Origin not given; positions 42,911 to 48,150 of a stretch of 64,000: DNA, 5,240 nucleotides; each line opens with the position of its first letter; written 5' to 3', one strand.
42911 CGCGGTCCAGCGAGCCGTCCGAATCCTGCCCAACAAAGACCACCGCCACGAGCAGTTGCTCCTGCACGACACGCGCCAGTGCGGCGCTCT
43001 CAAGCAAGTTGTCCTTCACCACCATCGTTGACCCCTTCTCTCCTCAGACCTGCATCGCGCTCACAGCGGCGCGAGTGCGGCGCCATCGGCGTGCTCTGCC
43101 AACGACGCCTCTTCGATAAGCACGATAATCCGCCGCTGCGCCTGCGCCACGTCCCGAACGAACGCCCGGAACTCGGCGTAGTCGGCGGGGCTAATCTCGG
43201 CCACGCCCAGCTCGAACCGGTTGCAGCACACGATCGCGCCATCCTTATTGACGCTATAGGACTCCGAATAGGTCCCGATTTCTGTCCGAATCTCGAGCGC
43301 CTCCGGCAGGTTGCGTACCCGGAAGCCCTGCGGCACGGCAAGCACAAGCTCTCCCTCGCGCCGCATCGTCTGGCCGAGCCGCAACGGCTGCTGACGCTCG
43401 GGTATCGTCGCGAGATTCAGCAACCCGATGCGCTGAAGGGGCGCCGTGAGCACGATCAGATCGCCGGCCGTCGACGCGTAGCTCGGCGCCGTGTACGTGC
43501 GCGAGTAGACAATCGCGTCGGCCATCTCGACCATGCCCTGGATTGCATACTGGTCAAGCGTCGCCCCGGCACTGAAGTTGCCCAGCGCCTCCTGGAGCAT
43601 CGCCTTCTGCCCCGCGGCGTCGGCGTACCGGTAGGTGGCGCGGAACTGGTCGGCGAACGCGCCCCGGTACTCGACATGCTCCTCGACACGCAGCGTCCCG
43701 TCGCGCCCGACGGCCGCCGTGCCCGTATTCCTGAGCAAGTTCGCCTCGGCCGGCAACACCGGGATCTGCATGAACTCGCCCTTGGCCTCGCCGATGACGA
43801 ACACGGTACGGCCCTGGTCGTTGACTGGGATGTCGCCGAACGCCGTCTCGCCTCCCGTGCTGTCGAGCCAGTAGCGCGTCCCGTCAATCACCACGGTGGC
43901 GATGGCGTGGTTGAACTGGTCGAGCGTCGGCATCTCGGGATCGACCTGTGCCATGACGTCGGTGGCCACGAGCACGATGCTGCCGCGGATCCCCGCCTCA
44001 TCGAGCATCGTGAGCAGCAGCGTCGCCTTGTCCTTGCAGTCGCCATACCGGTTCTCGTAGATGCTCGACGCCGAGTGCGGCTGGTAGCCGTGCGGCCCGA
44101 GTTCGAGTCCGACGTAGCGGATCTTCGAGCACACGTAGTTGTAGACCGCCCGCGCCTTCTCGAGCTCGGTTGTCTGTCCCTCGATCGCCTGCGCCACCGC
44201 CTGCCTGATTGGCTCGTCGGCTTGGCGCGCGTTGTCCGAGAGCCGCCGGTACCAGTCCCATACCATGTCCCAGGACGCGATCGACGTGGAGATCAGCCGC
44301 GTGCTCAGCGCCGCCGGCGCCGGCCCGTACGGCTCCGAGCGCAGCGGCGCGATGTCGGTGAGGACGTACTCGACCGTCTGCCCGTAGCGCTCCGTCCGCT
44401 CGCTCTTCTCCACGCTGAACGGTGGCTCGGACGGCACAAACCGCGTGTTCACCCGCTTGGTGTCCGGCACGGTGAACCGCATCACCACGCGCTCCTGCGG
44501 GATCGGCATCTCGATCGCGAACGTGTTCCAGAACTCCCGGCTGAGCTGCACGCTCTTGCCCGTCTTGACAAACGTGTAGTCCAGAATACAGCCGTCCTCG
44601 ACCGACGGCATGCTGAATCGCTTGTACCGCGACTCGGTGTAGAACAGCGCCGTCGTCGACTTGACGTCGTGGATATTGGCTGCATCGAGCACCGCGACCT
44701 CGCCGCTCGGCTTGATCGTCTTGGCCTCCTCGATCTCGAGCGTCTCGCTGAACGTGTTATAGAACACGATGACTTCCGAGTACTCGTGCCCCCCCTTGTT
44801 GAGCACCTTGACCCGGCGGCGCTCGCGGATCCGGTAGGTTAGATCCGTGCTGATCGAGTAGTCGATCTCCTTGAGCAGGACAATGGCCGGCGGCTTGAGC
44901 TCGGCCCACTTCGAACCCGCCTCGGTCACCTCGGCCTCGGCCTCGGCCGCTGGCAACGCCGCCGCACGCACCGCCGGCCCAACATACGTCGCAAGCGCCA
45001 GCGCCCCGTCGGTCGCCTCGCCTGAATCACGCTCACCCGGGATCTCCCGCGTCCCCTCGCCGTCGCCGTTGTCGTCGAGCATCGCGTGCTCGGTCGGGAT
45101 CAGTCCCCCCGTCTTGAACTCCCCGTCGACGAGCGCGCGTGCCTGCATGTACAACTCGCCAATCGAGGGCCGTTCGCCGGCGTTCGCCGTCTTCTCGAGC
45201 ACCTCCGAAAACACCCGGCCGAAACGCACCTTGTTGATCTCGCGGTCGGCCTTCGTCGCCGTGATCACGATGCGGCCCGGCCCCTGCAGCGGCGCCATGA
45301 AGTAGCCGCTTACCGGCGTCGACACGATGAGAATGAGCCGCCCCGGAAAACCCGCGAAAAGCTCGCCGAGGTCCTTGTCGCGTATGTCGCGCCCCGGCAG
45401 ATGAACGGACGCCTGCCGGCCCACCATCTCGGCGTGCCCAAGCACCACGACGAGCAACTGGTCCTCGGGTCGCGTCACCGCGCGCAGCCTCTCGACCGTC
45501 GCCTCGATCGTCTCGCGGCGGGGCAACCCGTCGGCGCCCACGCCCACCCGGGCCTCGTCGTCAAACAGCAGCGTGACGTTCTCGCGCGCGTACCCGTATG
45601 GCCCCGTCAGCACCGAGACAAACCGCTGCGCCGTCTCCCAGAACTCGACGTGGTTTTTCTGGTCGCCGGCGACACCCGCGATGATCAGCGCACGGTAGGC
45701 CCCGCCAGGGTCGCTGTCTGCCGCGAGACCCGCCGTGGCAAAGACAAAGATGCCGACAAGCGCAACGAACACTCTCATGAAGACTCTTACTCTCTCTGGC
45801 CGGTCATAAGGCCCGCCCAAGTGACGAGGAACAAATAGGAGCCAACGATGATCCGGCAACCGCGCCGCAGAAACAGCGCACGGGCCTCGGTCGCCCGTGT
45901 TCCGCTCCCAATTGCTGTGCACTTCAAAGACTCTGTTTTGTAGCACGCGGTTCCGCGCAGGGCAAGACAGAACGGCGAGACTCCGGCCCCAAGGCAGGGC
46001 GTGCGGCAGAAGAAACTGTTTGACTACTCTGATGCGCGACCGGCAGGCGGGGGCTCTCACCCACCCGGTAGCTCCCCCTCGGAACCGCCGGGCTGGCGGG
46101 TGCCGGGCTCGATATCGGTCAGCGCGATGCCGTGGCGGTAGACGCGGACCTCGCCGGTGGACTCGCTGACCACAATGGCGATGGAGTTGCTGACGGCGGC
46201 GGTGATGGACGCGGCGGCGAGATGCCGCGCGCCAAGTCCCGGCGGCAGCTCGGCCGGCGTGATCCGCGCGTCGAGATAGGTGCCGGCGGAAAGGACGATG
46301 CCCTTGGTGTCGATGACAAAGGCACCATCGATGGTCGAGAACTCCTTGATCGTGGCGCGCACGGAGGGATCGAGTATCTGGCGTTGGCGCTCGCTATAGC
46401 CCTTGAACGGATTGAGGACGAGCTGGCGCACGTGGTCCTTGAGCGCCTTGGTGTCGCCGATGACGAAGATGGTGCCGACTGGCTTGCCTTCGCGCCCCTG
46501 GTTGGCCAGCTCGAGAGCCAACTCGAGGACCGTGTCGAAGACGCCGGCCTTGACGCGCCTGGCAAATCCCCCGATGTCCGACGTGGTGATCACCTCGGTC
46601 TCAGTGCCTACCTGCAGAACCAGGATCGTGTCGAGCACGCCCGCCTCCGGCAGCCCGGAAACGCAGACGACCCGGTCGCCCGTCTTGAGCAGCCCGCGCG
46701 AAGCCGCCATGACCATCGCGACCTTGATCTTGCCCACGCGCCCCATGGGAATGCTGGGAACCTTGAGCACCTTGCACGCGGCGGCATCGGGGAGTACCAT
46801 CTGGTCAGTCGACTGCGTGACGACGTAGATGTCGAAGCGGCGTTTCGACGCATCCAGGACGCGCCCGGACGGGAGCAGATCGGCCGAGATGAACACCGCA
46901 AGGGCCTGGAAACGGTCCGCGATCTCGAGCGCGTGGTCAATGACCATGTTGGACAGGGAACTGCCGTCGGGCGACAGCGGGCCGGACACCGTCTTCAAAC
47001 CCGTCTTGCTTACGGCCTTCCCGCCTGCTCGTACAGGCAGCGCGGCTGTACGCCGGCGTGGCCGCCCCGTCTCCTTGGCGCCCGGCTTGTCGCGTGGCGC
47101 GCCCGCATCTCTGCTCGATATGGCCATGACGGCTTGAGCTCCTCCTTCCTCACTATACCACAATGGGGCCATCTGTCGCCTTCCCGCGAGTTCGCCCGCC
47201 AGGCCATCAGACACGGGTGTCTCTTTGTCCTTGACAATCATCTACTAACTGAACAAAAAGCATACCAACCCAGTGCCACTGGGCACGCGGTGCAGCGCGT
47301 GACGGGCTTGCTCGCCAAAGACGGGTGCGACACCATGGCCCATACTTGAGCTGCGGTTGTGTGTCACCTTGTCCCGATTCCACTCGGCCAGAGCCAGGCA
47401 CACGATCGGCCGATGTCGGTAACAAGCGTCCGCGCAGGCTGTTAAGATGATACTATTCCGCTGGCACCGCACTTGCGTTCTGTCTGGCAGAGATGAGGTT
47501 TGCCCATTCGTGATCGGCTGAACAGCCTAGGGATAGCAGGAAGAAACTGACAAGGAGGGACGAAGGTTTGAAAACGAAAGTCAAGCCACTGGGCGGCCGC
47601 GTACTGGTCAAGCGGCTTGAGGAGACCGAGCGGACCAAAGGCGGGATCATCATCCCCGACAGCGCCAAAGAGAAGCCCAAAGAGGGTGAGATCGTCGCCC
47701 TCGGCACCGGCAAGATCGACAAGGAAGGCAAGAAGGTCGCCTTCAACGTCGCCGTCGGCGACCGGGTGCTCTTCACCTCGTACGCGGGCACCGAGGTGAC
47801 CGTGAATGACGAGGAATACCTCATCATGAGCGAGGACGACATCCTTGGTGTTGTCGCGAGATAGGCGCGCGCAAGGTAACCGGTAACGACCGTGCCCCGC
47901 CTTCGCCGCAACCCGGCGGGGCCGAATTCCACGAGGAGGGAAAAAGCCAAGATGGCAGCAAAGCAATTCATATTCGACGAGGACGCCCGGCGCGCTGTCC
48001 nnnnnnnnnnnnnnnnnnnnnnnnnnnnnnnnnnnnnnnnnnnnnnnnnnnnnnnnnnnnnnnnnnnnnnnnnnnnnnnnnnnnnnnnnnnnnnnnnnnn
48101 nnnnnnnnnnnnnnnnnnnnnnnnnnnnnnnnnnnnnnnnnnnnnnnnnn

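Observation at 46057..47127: CdaZ-type diadenylate cyclase (PK_C-like + DAC) in a bacterium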

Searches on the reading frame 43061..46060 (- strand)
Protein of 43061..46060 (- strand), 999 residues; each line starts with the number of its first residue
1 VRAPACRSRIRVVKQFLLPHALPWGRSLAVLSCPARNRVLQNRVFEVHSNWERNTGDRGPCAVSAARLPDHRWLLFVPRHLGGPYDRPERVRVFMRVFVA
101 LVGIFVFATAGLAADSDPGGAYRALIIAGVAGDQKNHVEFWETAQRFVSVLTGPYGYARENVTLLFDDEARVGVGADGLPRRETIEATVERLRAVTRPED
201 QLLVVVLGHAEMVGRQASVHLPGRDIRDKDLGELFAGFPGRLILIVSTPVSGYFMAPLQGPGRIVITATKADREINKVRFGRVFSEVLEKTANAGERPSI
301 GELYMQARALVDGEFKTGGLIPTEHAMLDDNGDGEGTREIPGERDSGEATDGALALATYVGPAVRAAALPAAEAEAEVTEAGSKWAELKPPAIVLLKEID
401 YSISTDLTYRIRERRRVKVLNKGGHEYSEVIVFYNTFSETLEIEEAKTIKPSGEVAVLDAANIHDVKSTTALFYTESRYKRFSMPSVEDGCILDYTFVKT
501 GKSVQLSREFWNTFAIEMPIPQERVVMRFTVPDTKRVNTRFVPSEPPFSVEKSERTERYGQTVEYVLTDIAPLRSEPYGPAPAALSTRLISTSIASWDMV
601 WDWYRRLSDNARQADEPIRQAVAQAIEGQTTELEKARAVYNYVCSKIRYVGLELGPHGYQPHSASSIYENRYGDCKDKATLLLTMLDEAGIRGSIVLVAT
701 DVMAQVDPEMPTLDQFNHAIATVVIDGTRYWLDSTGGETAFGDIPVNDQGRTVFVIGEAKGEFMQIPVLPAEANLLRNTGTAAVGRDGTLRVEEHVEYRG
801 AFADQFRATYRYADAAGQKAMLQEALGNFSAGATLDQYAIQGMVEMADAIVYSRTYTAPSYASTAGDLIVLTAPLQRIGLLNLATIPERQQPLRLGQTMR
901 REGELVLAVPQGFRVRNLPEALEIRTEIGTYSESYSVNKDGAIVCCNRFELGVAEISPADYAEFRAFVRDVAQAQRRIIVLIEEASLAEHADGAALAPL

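Call 17: search_protein_families(library=pfam, proteins=[window:43061-46060:-], max_evalue=0.001)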
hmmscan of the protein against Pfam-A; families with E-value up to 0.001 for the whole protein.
window:43061-46060:- (999 aa): 2 families
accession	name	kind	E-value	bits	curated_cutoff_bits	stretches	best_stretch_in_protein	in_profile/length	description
PF12969.12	DUF3857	-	6e-21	75.7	24.6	1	408-564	4-160/170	Domain of Unknown Function with PDB structure (DUF3857)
PF01841.26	Transglut_core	-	1.8e-11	44.7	23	1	621-729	2-102/108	Transglutaminase-like superfamily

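Call 56: search_protein_families(library=ncbifam, proteins=[window:43061-45778:-], max_evalue=0.00001)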
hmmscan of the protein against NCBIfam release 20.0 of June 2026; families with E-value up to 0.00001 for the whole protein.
window:43061-45778:- (905 aa): 0 families

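Call 69: search_protein_families(library=padloc, proteins=[window:43061-45778:-], max_evalue=0.01)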
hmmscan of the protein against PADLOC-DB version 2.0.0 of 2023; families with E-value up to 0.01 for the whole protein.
window:43061-45778:- (905 aa): 0 families

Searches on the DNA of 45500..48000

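Call 25: search_rna_families(source=window, start=45500, end=48000, threshold=evalue, max_evalue=1)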
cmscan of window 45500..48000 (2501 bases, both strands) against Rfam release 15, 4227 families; matches with E-value up to 1: 1.
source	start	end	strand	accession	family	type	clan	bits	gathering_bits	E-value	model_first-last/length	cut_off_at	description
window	47472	47528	+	RF03823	mir-1814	Gene; miRNA;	-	20.9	90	0.37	1-70/70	no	mir-1814 microRNA precursor family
